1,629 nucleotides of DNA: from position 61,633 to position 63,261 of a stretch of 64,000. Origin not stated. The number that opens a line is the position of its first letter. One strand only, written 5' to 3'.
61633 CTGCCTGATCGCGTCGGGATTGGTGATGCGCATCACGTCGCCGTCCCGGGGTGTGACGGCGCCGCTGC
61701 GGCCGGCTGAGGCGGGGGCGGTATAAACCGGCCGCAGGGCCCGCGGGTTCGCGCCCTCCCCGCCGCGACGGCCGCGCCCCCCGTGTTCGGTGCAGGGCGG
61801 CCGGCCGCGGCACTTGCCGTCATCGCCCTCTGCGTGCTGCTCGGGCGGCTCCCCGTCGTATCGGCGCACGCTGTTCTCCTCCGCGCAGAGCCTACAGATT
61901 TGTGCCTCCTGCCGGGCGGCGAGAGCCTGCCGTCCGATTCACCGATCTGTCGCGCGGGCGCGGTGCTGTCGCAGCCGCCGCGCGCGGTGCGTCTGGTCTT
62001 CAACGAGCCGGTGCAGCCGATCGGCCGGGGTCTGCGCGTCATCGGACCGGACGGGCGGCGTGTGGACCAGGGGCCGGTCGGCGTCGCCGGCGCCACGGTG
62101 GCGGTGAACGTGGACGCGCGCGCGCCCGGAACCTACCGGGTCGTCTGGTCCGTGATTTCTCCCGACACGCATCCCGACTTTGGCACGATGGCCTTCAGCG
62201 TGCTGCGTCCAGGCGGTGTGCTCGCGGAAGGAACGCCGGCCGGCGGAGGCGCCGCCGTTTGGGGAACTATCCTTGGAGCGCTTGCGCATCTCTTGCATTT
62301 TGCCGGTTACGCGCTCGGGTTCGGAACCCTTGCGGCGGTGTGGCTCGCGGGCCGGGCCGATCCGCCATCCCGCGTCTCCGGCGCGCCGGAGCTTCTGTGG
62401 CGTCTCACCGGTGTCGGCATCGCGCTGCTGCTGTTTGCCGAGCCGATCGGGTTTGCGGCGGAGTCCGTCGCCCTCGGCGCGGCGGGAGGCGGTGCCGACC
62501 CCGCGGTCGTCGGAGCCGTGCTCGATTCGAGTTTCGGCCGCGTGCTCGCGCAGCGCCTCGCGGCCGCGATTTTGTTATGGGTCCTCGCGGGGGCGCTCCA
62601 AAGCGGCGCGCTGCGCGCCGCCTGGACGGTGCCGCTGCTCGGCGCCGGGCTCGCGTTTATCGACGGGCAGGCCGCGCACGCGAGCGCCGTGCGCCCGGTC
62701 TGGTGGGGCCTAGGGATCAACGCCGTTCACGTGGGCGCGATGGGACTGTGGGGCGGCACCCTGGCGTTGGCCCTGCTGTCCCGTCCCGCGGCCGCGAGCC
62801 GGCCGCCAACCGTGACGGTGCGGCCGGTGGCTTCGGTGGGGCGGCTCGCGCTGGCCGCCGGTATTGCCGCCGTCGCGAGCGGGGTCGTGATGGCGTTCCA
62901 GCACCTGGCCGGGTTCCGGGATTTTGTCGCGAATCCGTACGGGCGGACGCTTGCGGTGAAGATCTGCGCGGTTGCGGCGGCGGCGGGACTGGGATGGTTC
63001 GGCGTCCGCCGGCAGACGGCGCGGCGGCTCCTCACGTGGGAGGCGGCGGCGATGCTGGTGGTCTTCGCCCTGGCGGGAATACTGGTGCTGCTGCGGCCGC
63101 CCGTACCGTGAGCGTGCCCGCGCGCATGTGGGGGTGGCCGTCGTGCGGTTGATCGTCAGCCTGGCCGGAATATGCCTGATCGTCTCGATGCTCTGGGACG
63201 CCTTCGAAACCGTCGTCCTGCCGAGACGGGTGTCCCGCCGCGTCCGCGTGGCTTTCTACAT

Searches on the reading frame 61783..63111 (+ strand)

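Call 65: search_protein_families(library=pfam, proteins=[window:61783-63111:+])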
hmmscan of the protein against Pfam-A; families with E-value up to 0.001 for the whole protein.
window:61783-63111:+ (442 aa): 2 families
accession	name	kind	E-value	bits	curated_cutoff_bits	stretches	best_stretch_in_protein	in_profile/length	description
PF04234.18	CopC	-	5.9e-17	62.9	23.3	1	57-140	10-92/92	CopC domain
PF05425.18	CopD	-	3e-05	24.8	32.1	1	354-433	9-104/105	Copper resistance protein D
